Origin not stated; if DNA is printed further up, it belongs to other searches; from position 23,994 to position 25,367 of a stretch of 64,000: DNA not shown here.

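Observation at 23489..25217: AraL/AraM-like pair: HAD phosphatase coupled to a glycerol-1-phosphate-dehydrogenase-like enzyme in an alphaproteobacterium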

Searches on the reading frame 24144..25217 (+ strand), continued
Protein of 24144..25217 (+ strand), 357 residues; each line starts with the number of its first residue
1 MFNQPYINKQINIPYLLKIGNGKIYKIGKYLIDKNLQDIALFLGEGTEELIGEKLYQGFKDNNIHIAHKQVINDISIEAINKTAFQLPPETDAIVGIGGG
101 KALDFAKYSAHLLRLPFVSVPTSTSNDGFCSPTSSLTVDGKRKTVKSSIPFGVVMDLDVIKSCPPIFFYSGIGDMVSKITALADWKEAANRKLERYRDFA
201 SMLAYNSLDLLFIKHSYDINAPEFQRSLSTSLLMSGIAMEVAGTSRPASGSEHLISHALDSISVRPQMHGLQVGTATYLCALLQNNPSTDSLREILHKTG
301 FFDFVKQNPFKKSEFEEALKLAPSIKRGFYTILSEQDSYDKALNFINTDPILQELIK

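Call 51: find_homologous_proteins(query=L016:5980-7038:+, max_evalue=1e-20)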
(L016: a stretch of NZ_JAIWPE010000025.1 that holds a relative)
Query L016:5980-7038:+ (352 aa): 2212 proteins with E <= 1e-20 among 3944 candidates; the best 120 are listed.
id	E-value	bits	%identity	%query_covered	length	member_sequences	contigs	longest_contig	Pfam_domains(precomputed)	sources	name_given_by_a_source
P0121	4.1e-232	787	100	100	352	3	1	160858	PF13685.13,PF00465.26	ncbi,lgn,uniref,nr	ncbi:iron-containing alcohol dehydrogenase family protein [Salipaludibacillus sp. CUR1]|uniref:iron-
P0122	7.0e-178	609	77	99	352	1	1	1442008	PF13685.13,PF00465.26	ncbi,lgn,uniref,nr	ncbi:glycerol dehydrogenase [Salipaludibacillus keqinensis]|uniref:Glycerol dehydrogenase n=1 Tax=Sa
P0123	1.3e-177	608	75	100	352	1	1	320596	PF13685.13,PF00465.26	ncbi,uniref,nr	ncbi:iron-containing alcohol dehydrogenase family protein [Salipaludibacillus daqingensis]|uniref:ir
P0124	6.6e-172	589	73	100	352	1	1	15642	PF13685.13,PF00465.26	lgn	-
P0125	1.2e-171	588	74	100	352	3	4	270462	PF13685.13,PF00465.26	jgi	-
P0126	3.3e-171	587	74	100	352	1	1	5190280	PF13685.13,PF00465.26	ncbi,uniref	ncbi:iron-containing alcohol dehydrogenase family protein [Salipaludibacillus sp. HK11]|uniref:iron-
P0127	3.7e-148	511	65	99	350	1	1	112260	PF13685.13,PF00465.26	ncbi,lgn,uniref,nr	ncbi:iron-containing alcohol dehydrogenase family protein [Pontibacillus litoralis]|uniref:Glycerol 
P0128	3.8e-148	511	65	99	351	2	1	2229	PF13685.13,PF00465.26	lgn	-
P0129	4.1e-148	511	64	99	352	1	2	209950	PF13685.13,PF00465.26,PF01761.27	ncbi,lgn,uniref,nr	ncbi:iron-containing alcohol dehydrogenase family protein [Bacillus sp. 03113]|uniref:iron-containin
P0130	7.6e-148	510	65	99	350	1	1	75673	PF13685.13,PF00465.26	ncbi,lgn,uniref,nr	ncbi:iron-containing alcohol dehydrogenase family protein [Pontibacillus yanchengensis]|uniref:Glyce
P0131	1.2e-147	510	64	98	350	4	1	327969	PF13685.13,PF00465.26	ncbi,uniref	ncbi:iron-containing alcohol dehydrogenase family protein [Neobacillus sp. NPDC093127]|uniref:iron-c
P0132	1.8e-147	509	65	99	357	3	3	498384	PF13685.13,PF00465.26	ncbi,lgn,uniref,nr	ncbi:iron-containing alcohol dehydrogenase family protein [Salisediminibacterium halotolerans]|unire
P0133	8.5e-147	507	66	97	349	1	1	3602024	PF13685.13,PF00465.26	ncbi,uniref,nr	ncbi:iron-containing alcohol dehydrogenase family protein [Bacillus carboniphilus]|uniref:Iron-conta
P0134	1.0e-146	506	66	97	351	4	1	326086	PF13685.13,PF00465.26,PF01761.27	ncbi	ncbi:iron-containing alcohol dehydrogenase family protein [Cytobacillus sp. Hm23]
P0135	2.9e-146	505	64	97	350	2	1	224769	PF13685.13,PF00465.26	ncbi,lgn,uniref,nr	ncbi:iron-containing alcohol dehydrogenase family protein [Salimicrobium flavidum]|uniref:Glycerol-1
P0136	6.1e-146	504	64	98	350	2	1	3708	PF13685.13,PF00465.26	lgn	-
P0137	9.1e-146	503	63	98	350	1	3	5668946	PF13685.13,PF00465.26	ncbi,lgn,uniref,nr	ncbi:iron-containing alcohol dehydrogenase family protein [Neobacillus novalis]|uniref:Iron-containi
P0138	1.5e-145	503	64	98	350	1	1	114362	PF13685.13,PF00465.26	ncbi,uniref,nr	ncbi:iron-containing alcohol dehydrogenase family protein [Bacillus sp. 31A1R]|uniref:Iron-containin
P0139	2.1e-145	502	64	98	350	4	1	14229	PF13685.13,PF00465.26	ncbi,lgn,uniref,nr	ncbi:hypothetical protein BACCIP111895_04837 [Neobacillus rhizosphaerae]|uniref:Glycerol dehydrogena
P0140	2.2e-145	502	65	99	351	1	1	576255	PF13685.13,PF00465.26,PF01761.27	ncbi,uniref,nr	ncbi:iron-containing alcohol dehydrogenase family protein [Aquibacillus rhizosphaerae]|uniref:Iron-c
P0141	3.0e-145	502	63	98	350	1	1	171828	PF13685.13,PF00465.26,PF01761.27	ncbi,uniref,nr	ncbi:iron-containing alcohol dehydrogenase family protein [Alkalihalobacterium chitinilyticum]|unire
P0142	5.6e-145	501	64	98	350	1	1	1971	PF13685.13,PF00465.26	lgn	-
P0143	8.2e-145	500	63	97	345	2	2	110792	PF13685.13,PF00465.26,PF01761.27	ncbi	ncbi:iron-containing alcohol dehydrogenase family protein [Evansella tamaricis]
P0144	2.6e-144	499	62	99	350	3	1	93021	PF13685.13,PF00465.26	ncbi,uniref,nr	ncbi:iron-containing alcohol dehydrogenase family protein [Halobacillus sp. A1]|uniref:iron-containi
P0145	3.0e-144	498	63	99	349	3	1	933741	PF13685.13,PF00465.26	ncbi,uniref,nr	ncbi:iron-containing alcohol dehydrogenase family protein [Bacillus changyiensis]|uniref:iron-contai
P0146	3.1e-144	498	63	98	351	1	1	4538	PF13685.13,PF00465.26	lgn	-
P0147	3.9e-144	498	66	95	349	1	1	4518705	PF13685.13,PF00465.26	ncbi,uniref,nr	ncbi:iron-containing alcohol dehydrogenase [Bacillus sp. HMF5848]|uniref:iron-containing alcohol deh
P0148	6.6e-144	497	64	99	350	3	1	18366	PF13685.13,PF00465.26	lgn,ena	-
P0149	7.2e-144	497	63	100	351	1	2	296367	PF13685.13,PF00465.26,PF01761.27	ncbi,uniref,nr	ncbi:iron-containing alcohol dehydrogenase family protein [Aquibacillus koreensis]|uniref:Iron-conta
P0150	1.1e-143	496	63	98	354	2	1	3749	PF13685.13,PF00465.26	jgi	jgi:glycerol-1-phosphate dehydrogenase [NAD(P)+]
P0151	1.3e-143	496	65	97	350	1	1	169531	PF13685.13,PF00465.26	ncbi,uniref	ncbi:iron-containing alcohol dehydrogenase family protein [Neobacillus sp. LXY-1]|uniref:iron-contai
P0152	1.3e-143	496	64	98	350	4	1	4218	PF13685.13,PF00465.26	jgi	jgi:glycerol-1-phosphate dehydrogenase [NAD(P)+]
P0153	1.5e-143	496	65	97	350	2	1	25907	PF13685.13,PF00465.26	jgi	jgi:glycerol-1-phosphate dehydrogenase [NAD(P)+]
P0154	1.6e-143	496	61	99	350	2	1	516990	PF13685.13,PF00465.26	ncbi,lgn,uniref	ncbi:iron-containing alcohol dehydrogenase family protein [Halobacillus mangrovi]|uniref:iron-contai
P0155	2.3e-143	495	64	97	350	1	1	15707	PF13685.13,PF00465.26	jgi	jgi:glycerol-1-phosphate dehydrogenase [NAD(P)+]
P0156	2.8e-143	495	64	98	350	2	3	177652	PF13685.13,PF00465.26,PF01761.27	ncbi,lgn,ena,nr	ncbi:MAG: iron-containing alcohol dehydrogenase family protein [Bacillaceae bacterium]|nr:iron-conta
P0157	6.0e-143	494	63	99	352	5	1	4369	PF13685.13,PF00465.26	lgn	-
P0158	6.4e-143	494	65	97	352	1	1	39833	PF13685.13,PF00465.26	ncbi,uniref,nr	ncbi:iron-containing alcohol dehydrogenase family protein [Bacillus solimangrovi]|uniref:Glycerol de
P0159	8.2e-143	494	64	97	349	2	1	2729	PF13685.13,PF00465.26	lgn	-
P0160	8.6e-143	494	63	98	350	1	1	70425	PF13685.13,PF00465.26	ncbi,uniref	ncbi:iron-containing alcohol dehydrogenase family protein [Halobacillus sp. K22]|uniref:iron-contain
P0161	1.1e-142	493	63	98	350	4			PF13685.13,PF00465.26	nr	nr:iron-containing alcohol dehydrogenase family protein [Neobacillus ginsengisoli]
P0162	1.2e-142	493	62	99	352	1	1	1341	PF13685.13,PF00465.26,PF01761.27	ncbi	-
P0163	1.3e-142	493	62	100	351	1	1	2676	PF13685.13,PF00465.26,PF01761.27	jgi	-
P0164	1.3e-142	493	63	98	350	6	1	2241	PF13685.13,PF00465.26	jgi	jgi:glycerol-1-phosphate dehydrogenase [NAD(P)+]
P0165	1.4e-142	493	64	98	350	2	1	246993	PF13685.13,PF00465.26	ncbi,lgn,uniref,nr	ncbi:iron-containing alcohol dehydrogenase [Pontibacillus yanchengensis]|uniref:Iron-containing alco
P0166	1.5e-142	493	62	98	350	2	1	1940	PF13685.13,PF00465.26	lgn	-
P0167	1.7e-142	493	65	97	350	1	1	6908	PF13685.13,PF00465.26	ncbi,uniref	ncbi:iron-containing alcohol dehydrogenase family protein [Bacillus sp. JJ1764]|uniref:iron-containi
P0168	1.8e-142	493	62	100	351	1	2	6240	PF13685.13,PF00465.26,PF01761.27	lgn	-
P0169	1.9e-142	492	62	99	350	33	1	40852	PF13685.13,PF00465.26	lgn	-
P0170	3.5e-142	492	63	99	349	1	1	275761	PF13685.13,PF00465.26,PF01761.27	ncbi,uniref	ncbi:iron-containing alcohol dehydrogenase family protein [Bacillus sp. 2205SS5-2]|uniref:iron-conta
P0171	4.5e-142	491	61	99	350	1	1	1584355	PF13685.13,PF00465.26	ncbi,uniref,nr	ncbi:iron-containing alcohol dehydrogenase family protein [Gracilibacillus massiliensis]|uniref:iron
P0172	5.0e-142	491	62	99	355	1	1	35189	PF13685.13,PF00465.26,PF01761.27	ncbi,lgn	ncbi:MAG: iron-containing alcohol dehydrogenase family protein [Bacillus sp. (in: firmicutes)]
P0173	5.5e-142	491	62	98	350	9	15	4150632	PF13685.13,PF00465.26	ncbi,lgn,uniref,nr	ncbi:glycerol dehydrogenase [Halobacillus halophilus]|uniref:Probable glycerol dehydrogenase n=1 Tax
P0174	1.1e-141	490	64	97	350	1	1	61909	PF13685.13,PF00465.26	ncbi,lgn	-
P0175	1.2e-141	490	64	97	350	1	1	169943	PF13685.13,PF00465.26,PF01761.27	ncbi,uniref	ncbi:iron-containing alcohol dehydrogenase family protein [Evansella sp. AB-rgal1]|uniref:iron-conta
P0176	1.6e-141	489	63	99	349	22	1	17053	PF13685.13,PF00465.26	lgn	-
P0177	1.9e-141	489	62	99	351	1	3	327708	PF13685.13,PF00465.26,PF01761.27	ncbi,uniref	ncbi:iron-containing alcohol dehydrogenase family protein [Niallia sp. 01092]|uniref:iron-containing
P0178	2.4e-141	489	63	98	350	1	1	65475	PF13685.13,PF00465.26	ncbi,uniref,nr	ncbi:iron-containing alcohol dehydrogenase family protein [Aquibacillus kalidii]|uniref:iron-contain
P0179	2.4e-141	489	64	98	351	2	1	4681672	PF13685.13,PF00465.26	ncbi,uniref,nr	ncbi:iron-containing alcohol dehydrogenase family protein [Evansella cellulosilytica]|uniref:3-dehyd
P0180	2.4e-141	489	63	98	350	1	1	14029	PF13685.13,PF00465.26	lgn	-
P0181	2.7e-141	489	62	98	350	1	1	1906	PF13685.13,PF00465.26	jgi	jgi:glycerol-1-phosphate dehydrogenase [NAD(P)+]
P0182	7.3e-141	487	63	97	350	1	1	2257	PF13685.13,PF00465.26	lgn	-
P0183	1.3e-140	486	62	99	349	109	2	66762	PF13685.13,PF00465.26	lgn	-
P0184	1.3e-140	486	63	98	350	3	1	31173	PF13685.13,PF00465.26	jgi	jgi:glycerol-1-phosphate dehydrogenase [NAD(P)+]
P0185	1.3e-140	486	63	97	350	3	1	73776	PF13685.13,PF00465.26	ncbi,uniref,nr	ncbi:glycerol dehydrogenase [Bacillus coahuilensis m2-6]|uniref:iron-containing alcohol dehydrogenas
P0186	1.5e-140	486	64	98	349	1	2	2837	PF13685.13,PF00465.26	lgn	-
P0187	1.6e-140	486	63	97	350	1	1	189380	PF13685.13,PF00465.26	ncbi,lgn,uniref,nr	ncbi:iron-containing alcohol dehydrogenase family protein [Ectobacillus ponti]|uniref:Iron-containin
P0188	2.4e-140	486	64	98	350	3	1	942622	PF13685.13,PF00465.26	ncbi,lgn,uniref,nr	ncbi:glycerol dehydrogenase [Anaerobacillus arseniciselenatis]|uniref:Glycerol dehydrogenase n=1 Tax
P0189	2.9e-140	485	62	98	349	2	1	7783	PF13685.13,PF00465.26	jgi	jgi:glycerol-1-phosphate dehydrogenase [NAD(P)+]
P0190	3.8e-140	485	62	98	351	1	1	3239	PF13685.13,PF00465.26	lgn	-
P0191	4.2e-140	485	63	100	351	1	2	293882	PF13685.13,PF00465.26,PF01761.27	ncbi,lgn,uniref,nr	ncbi:glycerol-1-phosphate dehydrogenase [NAD(P)+] [Evansella caseinilytica]|uniref:Glycerol-1-phosph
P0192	4.8e-140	485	62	99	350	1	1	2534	PF13685.13,PF00465.26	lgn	-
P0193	6.3e-140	484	61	98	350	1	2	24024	PF13685.13,PF00465.26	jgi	jgi:glycerol-1-phosphate dehydrogenase [NAD(P)+]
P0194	7.0e-140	484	63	98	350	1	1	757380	PF13685.13,PF00465.26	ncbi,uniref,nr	ncbi:iron-containing alcohol dehydrogenase [Anaerobacillus alkaliphilus]|uniref:Iron-containing alco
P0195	9.8e-140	484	63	97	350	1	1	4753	PF13685.13,PF00465.26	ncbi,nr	ncbi:MAG: iron-containing alcohol dehydrogenase family protein [Bacillota bacterium]|nr:iron-contain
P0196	1.1e-139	483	63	98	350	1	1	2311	PF13685.13,PF00465.26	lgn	-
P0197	1.2e-139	483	63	97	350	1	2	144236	PF13685.13,PF00465.26,PF01761.27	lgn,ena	-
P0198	2.6e-139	482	63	98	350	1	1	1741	PF13685.13,PF00465.26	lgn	-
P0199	2.8e-139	482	62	99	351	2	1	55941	PF13685.13,PF00465.26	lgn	-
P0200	3.9e-139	482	63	98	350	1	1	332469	PF13685.13,PF00465.26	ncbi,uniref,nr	ncbi:iron-containing alcohol dehydrogenase family protein [Anaerobacillus sp. CMMVII]|uniref:iron-co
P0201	3.9e-139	482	64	98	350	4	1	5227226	PF13685.13,PF00465.26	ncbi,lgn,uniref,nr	ncbi:iron-containing alcohol dehydrogenase family protein [Anaerobacillus isosaccharinicus]|uniref:G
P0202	4.8e-139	481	61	99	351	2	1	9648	PF13685.13,PF00465.26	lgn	-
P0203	5.0e-139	481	62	97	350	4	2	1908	PF13685.13,PF00465.26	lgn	-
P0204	5.9e-139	481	63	98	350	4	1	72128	PF13685.13,PF00465.26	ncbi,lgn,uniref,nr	ncbi:iron-containing alcohol dehydrogenase family protein [Alkalicoccus saliphilus]|uniref:Glycerol 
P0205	6.9e-139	481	61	98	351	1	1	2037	PF13685.13,PF00465.26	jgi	jgi:glycerol-1-phosphate dehydrogenase [NAD(P)+]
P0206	1.2e-138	480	62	97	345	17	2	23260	PF13685.13,PF00465.26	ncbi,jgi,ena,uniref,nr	ncbi:iron-containing alcohol dehydrogenase family protein [Anoxybacillus sp.]|uniref:iron-containing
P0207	1.2e-138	480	62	98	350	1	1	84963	PF13685.13,PF00465.26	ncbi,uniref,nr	ncbi:iron-containing alcohol dehydrogenase family protein [Alkalihalobacterium elongatum]|uniref:iro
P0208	1.4e-138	480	60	97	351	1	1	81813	PF13685.13,PF00465.26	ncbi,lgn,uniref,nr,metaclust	ncbi:glycerol-1-phosphate dehydrogenase [NAD(P)+] [Gracilibacillus ureilyticus]|uniref:Glycerol-1-ph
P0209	2.0e-138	479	61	99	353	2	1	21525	PF13685.13,PF00465.26,PF01761.27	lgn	-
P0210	2.0e-138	479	62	97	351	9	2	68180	PF13685.13,PF00465.26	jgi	jgi:glycerol-1-phosphate dehydrogenase [NAD(P)+]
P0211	2.8e-138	479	61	98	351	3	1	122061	PF13685.13,PF00465.26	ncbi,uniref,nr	ncbi:iron-containing alcohol dehydrogenase family protein [Halalkalibacter alkaliphilus]|uniref:Iron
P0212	3.9e-138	478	61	98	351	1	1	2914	PF13685.13,PF00465.26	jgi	jgi:glycerol-1-phosphate dehydrogenase [NAD(P)+]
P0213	4.2e-138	478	61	99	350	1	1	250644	PF13685.13,PF00465.26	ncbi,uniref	ncbi:iron-containing alcohol dehydrogenase family protein [Bacillus spongiae]|uniref:Iron-containing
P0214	6.0e-138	478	61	98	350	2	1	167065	PF13685.13,PF00465.26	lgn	-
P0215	6.3e-138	478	62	97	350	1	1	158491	PF13685.13,PF00465.26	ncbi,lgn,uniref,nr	ncbi:iron-containing alcohol dehydrogenase family protein [Alkalicoccus daliensis]|uniref:Glycerol-1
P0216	6.6e-138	478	61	99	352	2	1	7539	PF13685.13,PF00465.26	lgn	-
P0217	1.0e-137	477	61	98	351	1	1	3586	PF13685.13,PF00465.26,PF01761.27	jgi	jgi:glycerol-1-phosphate dehydrogenase [NAD(P)+]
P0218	1.5e-137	476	61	97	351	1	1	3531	PF13685.13,PF00465.26,PF01761.27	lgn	-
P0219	1.9e-137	476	61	99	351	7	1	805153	PF13685.13,PF00465.26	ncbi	ncbi:MAG: iron-containing alcohol dehydrogenase family protein [Bacillota bacterium]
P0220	2.3e-137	476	63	97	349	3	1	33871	PF13685.13,PF00465.26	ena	-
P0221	2.7e-137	475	61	97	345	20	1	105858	PF13685.13,PF00465.26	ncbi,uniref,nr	ncbi:glycerol-1-phosphate dehydrogenase NAD(P) [Anoxybacillus flavithermus NBRC 109594]|uniref:Glyce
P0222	2.9e-137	475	61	97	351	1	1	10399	PF13685.13,PF00465.26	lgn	-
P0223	3.4e-137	475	61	98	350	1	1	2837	PF13685.13,PF00465.26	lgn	-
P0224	3.8e-137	475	60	97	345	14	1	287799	PF13685.13,PF00465.26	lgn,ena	-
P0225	3.8e-137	475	60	97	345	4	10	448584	PF13685.13,PF00465.26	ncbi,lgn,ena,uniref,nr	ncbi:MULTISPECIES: iron-containing alcohol dehydrogenase family protein [Anoxybacillus]|uniref:Glyce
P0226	3.9e-137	475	62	97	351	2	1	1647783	PF13685.13,PF00465.26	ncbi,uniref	ncbi:iron-containing alcohol dehydrogenase family protein [Gracilibacillus marinus]|uniref:Iron-cont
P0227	6.3e-137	474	61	99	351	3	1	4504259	PF13685.13,PF00465.26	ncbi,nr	ncbi:iron-containing alcohol dehydrogenase family protein [Cytobacillus suaedae]|nr:iron-containing 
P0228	7.0e-137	474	60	97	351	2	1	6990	PF13685.13,PF00465.26,PF01761.27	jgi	jgi:glycerol-1-phosphate dehydrogenase [NAD(P)+]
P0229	8.6e-137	474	64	97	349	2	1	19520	PF13685.13,PF00465.26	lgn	-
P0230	1.2e-136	473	60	97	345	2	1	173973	PF13685.13,PF00465.26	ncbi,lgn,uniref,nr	ncbi:glycerol-1-phosphate dehydrogenase [NAD(P)+] [Anoxybacillus tengchongensis]|uniref:Glycerol-1-p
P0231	1.2e-136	473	60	97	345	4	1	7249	PF13685.13,PF00465.26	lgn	-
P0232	1.4e-136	473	60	97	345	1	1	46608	PF13685.13,PF00465.26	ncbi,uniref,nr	ncbi:Glycerol-1-phosphate dehydrogenase [NAD(P)+] [Anoxybacillus thermarum]|uniref:Glycerol-1-phosph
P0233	2.3e-136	472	62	97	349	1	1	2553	PF13685.13,PF00465.26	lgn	-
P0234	2.9e-136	472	61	99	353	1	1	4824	PF13685.13,PF00465.26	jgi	jgi:glycerol-1-phosphate dehydrogenase [NAD(P)+]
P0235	5.2e-136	471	62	98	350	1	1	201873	PF13685.13,PF00465.26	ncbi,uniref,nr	ncbi:iron-containing alcohol dehydrogenase family protein [Metabacillus malikii]|uniref:Glycerol-1-p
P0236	6.0e-136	471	61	98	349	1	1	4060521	PF13685.13,PF00465.26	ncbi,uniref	ncbi:iron-containing alcohol dehydrogenase family protein [Pseudalkalibacillus hwajinpoensis]|uniref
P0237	1.4e-135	470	60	98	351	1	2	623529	PF13685.13,PF00465.26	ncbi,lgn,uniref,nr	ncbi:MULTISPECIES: iron-containing alcohol dehydrogenase family protein [unclassified Bacillus (in: 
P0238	1.4e-135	470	47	80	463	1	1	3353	PF13685.13,PF00465.26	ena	-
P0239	1.8e-135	470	59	99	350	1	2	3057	PF13685.13,PF00465.26,PF01761.27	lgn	-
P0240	1.8e-135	469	61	99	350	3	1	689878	PF13685.13,PF00465.26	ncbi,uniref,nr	ncbi:iron-containing alcohol dehydrogenase family protein (plasmid) [Cytobacillus spongiae]|uniref:i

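Call 52: find_encoding_contigs(protein=P0173, flank=5000, max_places=1)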
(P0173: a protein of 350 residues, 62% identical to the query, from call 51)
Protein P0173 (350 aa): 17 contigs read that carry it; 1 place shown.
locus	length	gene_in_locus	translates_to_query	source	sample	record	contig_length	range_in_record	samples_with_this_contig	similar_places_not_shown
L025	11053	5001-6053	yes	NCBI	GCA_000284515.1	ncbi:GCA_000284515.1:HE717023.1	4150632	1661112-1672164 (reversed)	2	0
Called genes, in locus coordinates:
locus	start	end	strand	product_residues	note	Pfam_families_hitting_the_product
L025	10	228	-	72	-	-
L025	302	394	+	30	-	-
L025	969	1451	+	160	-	PF00877:NLPC_P60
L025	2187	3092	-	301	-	PF10988:DUF2807 (weak), PF13349:DUF4097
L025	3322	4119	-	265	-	PF23446:LysM1_NFP_LYK (faint), PF23462:LysM3_NFP (faint), PF23473:LysM3_LYK4_5 (weak), PF23577:LysM_RLK (faint), PF01476:LysM, PF23473:LysM3_LYK4_5 (weak), PF10648:Gmad2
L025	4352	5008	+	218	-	PF06888:Put_Phosphatase, PF12710:HAD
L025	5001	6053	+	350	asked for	PF00465:Fe-ADH, PF13685:Fe-ADH_2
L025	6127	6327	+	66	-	PF08141:SspH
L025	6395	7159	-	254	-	PF14808:TMEM164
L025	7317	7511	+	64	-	-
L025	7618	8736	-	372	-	PF12323:HTH_OrfB_IS605, PF01385:OrfB_IS605, PF07282:Cas12f1-like_TNB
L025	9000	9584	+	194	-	PF01863:YgjP-like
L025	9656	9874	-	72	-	-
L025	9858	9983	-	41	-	-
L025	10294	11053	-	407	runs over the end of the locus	PF14690:Zn_ribbon_ISL3, PF13542:HTH_Tnp_ISL3, PF01610:DDE_Tnp_ISL3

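Call 53: find_encoding_contigs(protein=P0225, flank=5000, max_places=1)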
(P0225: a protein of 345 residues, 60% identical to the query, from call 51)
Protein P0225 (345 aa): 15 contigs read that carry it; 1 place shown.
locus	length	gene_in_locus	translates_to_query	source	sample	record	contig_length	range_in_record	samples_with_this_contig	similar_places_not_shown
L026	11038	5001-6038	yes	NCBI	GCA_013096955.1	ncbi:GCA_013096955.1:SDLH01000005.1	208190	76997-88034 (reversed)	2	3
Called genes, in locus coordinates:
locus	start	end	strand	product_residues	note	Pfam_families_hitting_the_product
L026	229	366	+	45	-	PF27419:YkzB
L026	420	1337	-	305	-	PF00781:DAGK_cat, PF00609:DAGK_acc (weak), PF19279:YegS_C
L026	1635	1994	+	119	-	PF10057:MpsC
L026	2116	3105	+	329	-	PF05982:Sbt_1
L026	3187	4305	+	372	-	PF00890:FAD_binding_2 (faint), PF01266:DAO, PF07992:Pyr_redox_2 (faint), PF13450:NAD_binding_8 (faint)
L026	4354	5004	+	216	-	PF06888:Put_Phosphatase, PF12710:HAD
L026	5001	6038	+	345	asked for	PF00465:Fe-ADH, PF13685:Fe-ADH_2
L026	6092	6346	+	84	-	PF17334:CsgA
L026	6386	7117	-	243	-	PF03692:CxxCxxCC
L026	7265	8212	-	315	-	PF00491:Arginase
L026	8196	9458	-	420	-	PF07969:Amidohydro_3 (weak), PF01979:Amidohydro_1, PF07969:Amidohydro_3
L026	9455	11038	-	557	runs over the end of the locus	PF17391:Urocanase_N, PF01175:Urocanase, PF17392:Urocanase_C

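Call 54: find_encoding_contigs(protein=P0179, flank=5000, max_places=1)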
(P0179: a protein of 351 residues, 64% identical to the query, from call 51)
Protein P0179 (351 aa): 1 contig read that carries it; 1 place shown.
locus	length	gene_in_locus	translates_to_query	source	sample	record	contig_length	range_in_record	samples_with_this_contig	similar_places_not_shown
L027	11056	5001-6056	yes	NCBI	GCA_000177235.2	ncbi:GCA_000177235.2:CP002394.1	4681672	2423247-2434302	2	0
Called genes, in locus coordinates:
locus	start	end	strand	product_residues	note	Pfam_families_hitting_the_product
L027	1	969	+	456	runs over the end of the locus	PF02812:ELFV_dehydrog_N, PF00208:ELFV_dehydrog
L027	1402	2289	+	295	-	PF00701:DHDPS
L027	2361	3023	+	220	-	PF00929:RNase_T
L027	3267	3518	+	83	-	-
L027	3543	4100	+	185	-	PF13302:Acetyltransf_3, PF13420:Acetyltransf_4, PF00583:Acetyltransf_1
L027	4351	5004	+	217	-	PF06888:Put_Phosphatase (weak), PF12710:HAD (weak)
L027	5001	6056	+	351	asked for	PF00465:Fe-ADH, PF13685:Fe-ADH_2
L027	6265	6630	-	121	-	PF10057:MpsC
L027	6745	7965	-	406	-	PF06813:Nodulin-like (weak), PF07690:MFS_1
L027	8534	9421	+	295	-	PF03851:UvdE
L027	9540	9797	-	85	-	-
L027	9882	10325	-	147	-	-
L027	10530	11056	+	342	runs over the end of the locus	PF00296:Bac_luciferase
